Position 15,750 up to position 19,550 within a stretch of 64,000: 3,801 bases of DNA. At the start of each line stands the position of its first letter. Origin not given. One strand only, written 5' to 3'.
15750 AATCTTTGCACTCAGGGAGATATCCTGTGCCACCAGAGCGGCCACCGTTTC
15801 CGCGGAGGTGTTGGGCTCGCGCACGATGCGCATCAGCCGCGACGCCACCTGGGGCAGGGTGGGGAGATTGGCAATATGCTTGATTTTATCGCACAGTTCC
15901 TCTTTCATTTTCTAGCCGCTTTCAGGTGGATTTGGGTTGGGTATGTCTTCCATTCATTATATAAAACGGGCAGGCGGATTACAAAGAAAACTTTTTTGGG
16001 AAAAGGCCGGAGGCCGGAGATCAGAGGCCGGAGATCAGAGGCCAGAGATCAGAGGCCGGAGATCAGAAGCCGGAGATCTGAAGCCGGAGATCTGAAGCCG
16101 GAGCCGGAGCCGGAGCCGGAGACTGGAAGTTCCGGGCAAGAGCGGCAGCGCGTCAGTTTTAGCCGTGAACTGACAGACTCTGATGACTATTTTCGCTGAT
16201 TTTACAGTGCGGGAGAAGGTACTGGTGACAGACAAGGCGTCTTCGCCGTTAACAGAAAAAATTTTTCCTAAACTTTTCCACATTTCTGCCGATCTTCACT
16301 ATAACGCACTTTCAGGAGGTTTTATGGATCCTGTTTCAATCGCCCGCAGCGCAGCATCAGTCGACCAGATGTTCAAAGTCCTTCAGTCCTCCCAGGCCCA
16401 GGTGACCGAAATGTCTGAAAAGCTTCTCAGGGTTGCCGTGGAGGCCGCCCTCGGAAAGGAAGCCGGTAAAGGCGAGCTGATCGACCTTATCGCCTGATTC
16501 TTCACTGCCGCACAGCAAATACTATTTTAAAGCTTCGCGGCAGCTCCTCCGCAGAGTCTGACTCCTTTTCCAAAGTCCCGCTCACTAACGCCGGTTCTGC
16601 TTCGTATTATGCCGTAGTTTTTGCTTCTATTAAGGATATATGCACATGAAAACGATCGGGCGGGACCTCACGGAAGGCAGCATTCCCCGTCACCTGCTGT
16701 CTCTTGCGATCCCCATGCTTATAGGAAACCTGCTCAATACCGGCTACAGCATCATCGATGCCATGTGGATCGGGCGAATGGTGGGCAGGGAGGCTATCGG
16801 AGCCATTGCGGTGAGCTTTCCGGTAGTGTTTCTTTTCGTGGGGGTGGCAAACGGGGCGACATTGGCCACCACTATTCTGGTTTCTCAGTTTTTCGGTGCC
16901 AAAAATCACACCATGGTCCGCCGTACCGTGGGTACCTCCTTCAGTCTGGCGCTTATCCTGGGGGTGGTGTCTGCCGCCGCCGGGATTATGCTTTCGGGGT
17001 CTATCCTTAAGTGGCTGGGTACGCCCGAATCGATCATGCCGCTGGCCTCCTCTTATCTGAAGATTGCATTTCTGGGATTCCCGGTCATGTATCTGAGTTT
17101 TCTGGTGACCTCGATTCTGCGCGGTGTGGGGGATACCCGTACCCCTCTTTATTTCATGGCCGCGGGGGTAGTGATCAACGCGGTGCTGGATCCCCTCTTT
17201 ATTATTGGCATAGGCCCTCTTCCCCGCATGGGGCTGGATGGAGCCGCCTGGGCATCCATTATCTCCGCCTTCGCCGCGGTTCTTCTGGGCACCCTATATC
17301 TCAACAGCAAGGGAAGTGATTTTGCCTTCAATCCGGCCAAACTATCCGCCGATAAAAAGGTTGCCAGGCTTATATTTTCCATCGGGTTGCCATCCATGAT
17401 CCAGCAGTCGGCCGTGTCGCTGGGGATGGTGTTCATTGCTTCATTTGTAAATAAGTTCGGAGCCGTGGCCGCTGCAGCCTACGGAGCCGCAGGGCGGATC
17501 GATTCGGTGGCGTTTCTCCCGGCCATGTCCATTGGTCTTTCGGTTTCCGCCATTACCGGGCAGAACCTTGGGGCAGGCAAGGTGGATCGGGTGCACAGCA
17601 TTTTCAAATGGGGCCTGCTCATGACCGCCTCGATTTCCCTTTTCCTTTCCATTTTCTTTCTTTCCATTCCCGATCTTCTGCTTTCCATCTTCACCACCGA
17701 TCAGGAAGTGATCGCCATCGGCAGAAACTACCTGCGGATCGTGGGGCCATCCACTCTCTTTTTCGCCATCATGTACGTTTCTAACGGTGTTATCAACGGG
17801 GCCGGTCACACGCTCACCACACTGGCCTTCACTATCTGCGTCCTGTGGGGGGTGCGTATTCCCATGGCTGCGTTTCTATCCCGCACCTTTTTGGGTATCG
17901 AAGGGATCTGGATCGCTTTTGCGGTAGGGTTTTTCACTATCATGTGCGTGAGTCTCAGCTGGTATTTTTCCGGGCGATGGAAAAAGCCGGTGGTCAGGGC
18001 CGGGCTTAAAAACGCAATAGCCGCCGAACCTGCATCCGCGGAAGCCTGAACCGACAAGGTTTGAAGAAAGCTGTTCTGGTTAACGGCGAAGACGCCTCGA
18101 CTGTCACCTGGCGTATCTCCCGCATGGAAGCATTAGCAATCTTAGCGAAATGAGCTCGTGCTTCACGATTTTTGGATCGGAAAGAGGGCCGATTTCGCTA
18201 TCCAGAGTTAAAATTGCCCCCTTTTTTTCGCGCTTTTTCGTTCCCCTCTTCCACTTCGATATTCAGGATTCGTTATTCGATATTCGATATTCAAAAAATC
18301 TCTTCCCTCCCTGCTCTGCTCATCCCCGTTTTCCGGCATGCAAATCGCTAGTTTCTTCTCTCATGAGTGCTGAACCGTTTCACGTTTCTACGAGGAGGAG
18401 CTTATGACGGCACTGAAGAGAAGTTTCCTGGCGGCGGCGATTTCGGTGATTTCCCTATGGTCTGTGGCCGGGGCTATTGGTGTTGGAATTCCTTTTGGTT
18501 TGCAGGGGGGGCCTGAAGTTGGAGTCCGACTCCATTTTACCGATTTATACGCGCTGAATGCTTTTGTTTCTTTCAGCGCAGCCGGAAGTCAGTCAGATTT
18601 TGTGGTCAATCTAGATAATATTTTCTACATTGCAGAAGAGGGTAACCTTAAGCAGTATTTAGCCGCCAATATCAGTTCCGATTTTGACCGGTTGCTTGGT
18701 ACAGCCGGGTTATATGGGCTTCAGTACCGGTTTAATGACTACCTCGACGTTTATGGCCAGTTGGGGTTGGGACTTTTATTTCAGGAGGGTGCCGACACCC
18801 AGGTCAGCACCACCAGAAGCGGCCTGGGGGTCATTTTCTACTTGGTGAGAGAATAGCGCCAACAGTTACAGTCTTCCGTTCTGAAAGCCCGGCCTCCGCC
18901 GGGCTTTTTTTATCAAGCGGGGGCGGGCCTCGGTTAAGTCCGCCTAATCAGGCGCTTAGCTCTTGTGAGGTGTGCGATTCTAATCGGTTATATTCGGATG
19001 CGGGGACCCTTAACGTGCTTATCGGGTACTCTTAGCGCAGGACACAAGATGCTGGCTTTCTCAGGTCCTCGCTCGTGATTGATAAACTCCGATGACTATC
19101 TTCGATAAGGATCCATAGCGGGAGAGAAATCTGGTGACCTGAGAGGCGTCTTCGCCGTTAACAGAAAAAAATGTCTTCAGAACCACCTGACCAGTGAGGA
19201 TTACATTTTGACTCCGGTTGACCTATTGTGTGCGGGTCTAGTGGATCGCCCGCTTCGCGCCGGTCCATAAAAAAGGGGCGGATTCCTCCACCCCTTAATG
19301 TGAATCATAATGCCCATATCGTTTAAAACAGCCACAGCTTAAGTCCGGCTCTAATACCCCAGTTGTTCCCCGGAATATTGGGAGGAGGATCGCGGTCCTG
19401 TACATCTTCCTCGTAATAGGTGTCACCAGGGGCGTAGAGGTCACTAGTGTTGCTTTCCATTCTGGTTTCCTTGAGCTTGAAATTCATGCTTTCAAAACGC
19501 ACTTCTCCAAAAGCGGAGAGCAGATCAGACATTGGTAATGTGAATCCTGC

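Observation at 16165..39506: Family of ~90-nt conserved intergenic elements (core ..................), seven copies in 23 kb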

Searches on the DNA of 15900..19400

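Call 55: search_rna_families(source=window, start=15900, end=19400, threshold=evalue, max_evalue=5)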
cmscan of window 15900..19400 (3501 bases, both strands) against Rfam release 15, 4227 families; matches with E-value up to 5: 7.
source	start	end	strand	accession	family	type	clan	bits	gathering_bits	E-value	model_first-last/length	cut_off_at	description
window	18866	18932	-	RF03142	L2-Alphaproteobacteria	Cis-reg; leader;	-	24.1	37.8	0.0059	1-66/66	no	L2-Alphaproteobacteria ribosomal protein leader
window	18818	18914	+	RF01772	rnk_pseudo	Cis-reg; leader;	-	20.9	55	2.5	1-108/108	no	Pseudomonas rnk leader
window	18870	18912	+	RF02278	Betaproteobacteria_toxic_sRNA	Gene; sRNA;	-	20.5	50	0.67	1-64/64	no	Betaproteobacteria toxic small RNA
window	18848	18911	+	RF02702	AgvB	Gene; sRNA;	-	20.1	56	1.5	1-62/62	no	Anti GcvB sRNA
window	19068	19150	+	RF00160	snoZ159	Gene; snRNA; snoRNA; CD-box;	CL00065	19.5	39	4.2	1-86/86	no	Small nucleolar RNA Z159/U59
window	18857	18911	+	RF02784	SorX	Gene; sRNA;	-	17.5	46.6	0.86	1-73/73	no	Singlet oxygen resistance RNA X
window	18884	18907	+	RF02621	BSnc120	Gene; sRNA;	-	17.3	114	3.4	44-67/88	no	Brucella sRNA 120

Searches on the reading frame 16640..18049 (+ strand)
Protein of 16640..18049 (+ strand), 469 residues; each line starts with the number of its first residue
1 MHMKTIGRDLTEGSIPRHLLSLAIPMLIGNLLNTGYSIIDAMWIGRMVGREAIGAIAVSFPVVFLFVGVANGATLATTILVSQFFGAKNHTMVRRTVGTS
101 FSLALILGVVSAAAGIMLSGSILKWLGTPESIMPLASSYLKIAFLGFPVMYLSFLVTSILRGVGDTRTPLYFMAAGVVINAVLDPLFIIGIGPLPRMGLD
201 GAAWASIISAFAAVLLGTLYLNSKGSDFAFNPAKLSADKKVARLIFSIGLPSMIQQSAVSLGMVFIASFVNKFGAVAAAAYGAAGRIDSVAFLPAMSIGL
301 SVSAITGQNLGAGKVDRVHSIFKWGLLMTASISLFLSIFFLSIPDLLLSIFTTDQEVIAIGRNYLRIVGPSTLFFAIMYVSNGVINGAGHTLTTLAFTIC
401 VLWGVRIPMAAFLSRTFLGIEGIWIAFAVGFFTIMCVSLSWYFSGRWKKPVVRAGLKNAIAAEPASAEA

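Call 10: search_protein_families(library=pfam, proteins=[window:16640-18049:+])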
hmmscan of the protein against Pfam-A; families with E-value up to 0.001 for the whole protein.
window:16640-18049:+ (469 aa): 1 family
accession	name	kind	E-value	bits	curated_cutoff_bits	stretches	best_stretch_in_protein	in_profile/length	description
PF01554.23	MatE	-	1.1e-62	211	24.9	2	25-186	1-161/161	MatE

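Call 45: find_homologous_proteins(query=window:16640-18049:+, max_evalue=1e-60)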
Query window:16640-18049:+ (469 aa): 602 proteins with E <= 1e-60 among 8000 candidates; the best 120 are listed.
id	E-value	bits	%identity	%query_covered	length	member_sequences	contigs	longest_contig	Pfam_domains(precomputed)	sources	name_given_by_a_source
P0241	2.5e-291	984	100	100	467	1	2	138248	PF01554.24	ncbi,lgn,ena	-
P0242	2.5e-196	671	68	99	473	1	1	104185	PF01554.24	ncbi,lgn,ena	-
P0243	2.0e-195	668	69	97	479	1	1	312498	PF01554.24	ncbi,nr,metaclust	ncbi:multidrug transporter MatE [Chitinispirillum alkaliphilum]|nr:multidrug transporter MatE [Chiti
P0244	5.7e-190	650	64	99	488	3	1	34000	PF01554.24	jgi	-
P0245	4.0e-188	644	66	96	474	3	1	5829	PF01554.24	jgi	jgi:putative MATE family efflux protein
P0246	5.5e-188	644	64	98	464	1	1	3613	PF01554.24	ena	-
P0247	1.7e-187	642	65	99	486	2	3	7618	PF01554.24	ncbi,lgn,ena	-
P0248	2.9e-187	641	63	100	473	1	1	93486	PF01554.24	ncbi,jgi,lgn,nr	ncbi:MAG: MATE family efflux transporter [Chitinispirillales bacterium]|jgi:putative MATE family eff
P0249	1.5e-186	639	65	97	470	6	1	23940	PF01554.24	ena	-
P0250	3.1e-185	635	62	98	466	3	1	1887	PF01554.24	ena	-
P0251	3.8e-185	634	63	98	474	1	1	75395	PF01554.24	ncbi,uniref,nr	ncbi:MATE family efflux transporter [Chitinispirillales bacterium ANBcel5]|uniref:MATE family efflux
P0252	3.1e-182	625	63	96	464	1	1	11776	PF01554.24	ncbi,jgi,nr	ncbi:MAG: MATE family efflux transporter [Chitinispirillales bacterium]|jgi:putative MATE family eff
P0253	2.0e-180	619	64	96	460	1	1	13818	PF01554.24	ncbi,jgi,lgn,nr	ncbi:MAG: MATE family efflux transporter [Chitinispirillales bacterium]|jgi:putative MATE family eff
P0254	8.4e-180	617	62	96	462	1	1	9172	PF01554.24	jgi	jgi:putative MATE family efflux protein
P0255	2.2e-178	612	63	95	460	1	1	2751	PF01554.24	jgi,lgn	jgi:putative MATE family efflux protein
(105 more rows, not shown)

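Call 46: find_encoding_contigs(protein=P0242, flank=6000, max_places=2)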
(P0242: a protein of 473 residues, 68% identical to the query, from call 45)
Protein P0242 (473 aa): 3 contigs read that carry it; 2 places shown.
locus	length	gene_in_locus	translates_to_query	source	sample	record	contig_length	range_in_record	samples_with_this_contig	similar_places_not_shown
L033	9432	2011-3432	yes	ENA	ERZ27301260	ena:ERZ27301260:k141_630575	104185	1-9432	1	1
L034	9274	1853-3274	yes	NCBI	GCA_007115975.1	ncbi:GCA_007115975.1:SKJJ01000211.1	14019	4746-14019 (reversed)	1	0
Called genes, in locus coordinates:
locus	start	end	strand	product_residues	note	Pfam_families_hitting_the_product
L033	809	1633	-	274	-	PF02535:Zip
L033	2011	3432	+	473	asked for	PF01554:MatE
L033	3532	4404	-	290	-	PF14394:DUF4423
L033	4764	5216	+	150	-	-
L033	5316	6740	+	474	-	PF03062:MBOAT, PF13813:MBOAT_2 (weak)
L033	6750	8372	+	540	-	PF16822:ALGX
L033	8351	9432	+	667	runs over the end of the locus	PF16822:ALGX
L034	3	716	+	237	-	?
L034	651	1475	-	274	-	PF02535:Zip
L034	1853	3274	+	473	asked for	PF01554:MatE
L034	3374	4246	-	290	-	PF14394:DUF4423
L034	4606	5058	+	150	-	-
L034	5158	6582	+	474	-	PF03062:MBOAT, PF13813:MBOAT_2 (weak)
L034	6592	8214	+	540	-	PF16822:ALGX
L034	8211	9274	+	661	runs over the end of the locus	PF16822:ALGX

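Call 47: find_encoding_contigs(protein=P0243, flank=6000, max_places=2)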
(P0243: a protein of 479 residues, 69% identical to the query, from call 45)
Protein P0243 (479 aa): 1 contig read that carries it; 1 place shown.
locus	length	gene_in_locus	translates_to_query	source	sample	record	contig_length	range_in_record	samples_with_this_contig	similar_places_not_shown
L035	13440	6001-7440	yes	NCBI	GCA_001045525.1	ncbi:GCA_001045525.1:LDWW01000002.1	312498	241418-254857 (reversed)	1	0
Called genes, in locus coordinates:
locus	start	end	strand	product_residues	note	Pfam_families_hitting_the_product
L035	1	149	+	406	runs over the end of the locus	PF12704:MacB_PCD, PF02687:FtsX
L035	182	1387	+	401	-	PF12704:MacB_PCD, PF02687:FtsX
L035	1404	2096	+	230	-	PF02463:SMC_N (faint), PF00005:ABC_tran, PF13401:AAA_22 (weak), PF13304:AAA_21 (weak)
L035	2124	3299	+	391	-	-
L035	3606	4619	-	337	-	PF01180:DHO_dh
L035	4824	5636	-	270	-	PF02535:Zip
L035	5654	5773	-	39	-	-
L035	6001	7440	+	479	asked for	PF01554:MatE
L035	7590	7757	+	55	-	-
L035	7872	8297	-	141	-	PF00072:Response_reg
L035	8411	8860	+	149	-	-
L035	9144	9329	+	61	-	-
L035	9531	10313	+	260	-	PF00149:Metallophos, PF12850:Metallophos_2 (faint)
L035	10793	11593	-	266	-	PF02673:BacA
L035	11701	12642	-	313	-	-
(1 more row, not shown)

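Call 51: find_encoding_contigs(protein=P0241, flank=10000, max_places=3)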
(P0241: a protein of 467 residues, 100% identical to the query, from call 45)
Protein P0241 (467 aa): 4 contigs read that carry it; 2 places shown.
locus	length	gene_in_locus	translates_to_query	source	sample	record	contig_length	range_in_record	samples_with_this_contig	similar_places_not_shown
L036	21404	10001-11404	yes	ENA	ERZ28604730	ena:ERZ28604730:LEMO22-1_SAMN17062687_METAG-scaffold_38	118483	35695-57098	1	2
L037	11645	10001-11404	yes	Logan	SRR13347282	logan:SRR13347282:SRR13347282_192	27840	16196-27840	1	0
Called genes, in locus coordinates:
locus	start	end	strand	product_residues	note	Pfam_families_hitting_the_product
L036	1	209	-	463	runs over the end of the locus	PF02310:B12-binding, PF04055:Radical_SAM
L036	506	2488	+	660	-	PF11896:GlgE_dom_N_S, PF00128:Alpha-amylase (faint), PF21702:GLGE_C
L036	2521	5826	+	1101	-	PF00128:Alpha-amylase, PF16657:Malt_amylase_C, PF18085:Mak_N_cap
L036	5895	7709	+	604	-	PF02922:CBM_48 (weak), PF00128:Alpha-amylase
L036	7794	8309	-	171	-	-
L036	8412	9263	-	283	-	PF08668:HDOD, PF01966:HD (weak)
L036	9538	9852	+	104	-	-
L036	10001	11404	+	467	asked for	PF01554:MatE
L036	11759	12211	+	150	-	-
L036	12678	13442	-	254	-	-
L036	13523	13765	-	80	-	-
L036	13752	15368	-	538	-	PF03065:Glyco_hydro_57, PF09210:BE_C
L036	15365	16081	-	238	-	PF16258:DUF4912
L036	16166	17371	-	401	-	-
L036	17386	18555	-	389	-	-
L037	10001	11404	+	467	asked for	PF01554:MatE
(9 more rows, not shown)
